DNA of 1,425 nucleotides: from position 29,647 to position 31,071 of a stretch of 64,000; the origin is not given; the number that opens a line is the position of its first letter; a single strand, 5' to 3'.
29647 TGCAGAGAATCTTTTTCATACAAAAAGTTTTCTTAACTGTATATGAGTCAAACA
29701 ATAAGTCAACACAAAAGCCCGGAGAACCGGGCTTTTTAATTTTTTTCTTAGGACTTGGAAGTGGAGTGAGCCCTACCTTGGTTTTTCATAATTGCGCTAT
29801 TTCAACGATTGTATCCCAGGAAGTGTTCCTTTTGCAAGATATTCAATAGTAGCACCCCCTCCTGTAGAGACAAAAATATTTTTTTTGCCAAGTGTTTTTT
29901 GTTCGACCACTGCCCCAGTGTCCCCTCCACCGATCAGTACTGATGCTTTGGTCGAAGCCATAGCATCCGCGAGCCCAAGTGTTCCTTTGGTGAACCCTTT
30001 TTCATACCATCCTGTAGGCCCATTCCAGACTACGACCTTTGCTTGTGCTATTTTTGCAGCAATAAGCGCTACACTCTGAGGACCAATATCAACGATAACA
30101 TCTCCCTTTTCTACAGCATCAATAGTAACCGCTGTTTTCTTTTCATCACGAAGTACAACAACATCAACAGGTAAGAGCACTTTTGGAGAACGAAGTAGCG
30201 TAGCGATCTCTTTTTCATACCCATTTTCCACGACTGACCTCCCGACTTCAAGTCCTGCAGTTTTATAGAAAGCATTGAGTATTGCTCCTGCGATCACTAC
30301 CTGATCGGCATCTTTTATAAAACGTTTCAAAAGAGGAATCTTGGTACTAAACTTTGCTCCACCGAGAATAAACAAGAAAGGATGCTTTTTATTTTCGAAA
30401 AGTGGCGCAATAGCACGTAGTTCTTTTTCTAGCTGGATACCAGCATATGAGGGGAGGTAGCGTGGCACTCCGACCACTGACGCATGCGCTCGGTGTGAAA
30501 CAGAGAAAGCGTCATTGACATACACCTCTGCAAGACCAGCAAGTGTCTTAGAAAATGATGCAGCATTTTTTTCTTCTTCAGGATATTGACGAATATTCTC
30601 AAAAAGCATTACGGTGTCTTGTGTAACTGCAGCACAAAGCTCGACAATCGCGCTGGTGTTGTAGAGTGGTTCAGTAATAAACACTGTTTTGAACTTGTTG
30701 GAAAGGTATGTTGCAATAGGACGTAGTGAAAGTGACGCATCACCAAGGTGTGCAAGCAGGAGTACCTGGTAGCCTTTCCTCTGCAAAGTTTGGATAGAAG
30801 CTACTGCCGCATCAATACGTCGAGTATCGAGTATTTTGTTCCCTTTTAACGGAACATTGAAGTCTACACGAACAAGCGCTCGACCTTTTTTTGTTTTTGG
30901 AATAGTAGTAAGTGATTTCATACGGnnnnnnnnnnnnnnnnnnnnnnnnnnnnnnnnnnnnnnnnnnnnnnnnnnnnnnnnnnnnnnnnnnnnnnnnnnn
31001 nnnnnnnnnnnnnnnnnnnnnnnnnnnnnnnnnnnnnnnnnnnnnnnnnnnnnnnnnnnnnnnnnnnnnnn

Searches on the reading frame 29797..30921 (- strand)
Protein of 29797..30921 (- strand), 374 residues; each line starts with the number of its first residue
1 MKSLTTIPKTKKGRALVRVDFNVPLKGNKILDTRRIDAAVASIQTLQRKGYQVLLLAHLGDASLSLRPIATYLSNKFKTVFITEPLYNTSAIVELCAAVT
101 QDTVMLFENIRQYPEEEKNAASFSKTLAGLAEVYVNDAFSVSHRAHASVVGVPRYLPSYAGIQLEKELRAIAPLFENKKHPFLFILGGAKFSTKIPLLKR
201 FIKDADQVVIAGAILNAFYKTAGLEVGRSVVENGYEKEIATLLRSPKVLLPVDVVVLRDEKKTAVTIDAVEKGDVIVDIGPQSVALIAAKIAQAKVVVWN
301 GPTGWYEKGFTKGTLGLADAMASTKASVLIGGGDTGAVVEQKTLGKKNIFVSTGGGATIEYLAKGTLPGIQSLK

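Call 32: find_encoding_contigs(protein=window:29797-30921:-, flank=10000, max_places=1)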
Protein window:29797-30921:- (374 aa): 10 contigs read that carry it; 1 place shown.
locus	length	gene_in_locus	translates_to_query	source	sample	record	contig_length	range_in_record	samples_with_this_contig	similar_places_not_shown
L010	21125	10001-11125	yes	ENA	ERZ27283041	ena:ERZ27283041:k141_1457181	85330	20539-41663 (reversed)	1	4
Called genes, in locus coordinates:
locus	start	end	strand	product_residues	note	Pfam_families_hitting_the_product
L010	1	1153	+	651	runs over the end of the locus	-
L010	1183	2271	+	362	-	-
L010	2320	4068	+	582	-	PF05157:MshEN, PF00437:T2SSE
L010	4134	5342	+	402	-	PF28597:T2SSF_N, PF00482:T2SSF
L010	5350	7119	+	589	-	PF24107:DUF7382 (faint), PF13620:CarboxypepD_reg (weak)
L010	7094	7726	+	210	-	PF07963:N_methyl (weak)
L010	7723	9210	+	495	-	-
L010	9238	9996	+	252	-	PF00121:TIM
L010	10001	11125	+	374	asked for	PF00162:PGK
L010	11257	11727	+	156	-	-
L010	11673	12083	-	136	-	PF11969:DcpS_C, PF01230:HIT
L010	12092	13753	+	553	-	PF01368:DHH, PF02272:DHHA1 (weak), PF17768:RecJ_OB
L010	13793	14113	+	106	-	PF01381:HTH_3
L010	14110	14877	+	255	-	PF00075:RNase_H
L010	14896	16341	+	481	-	PF13567:DUF4131 (weak), PF03772:Competence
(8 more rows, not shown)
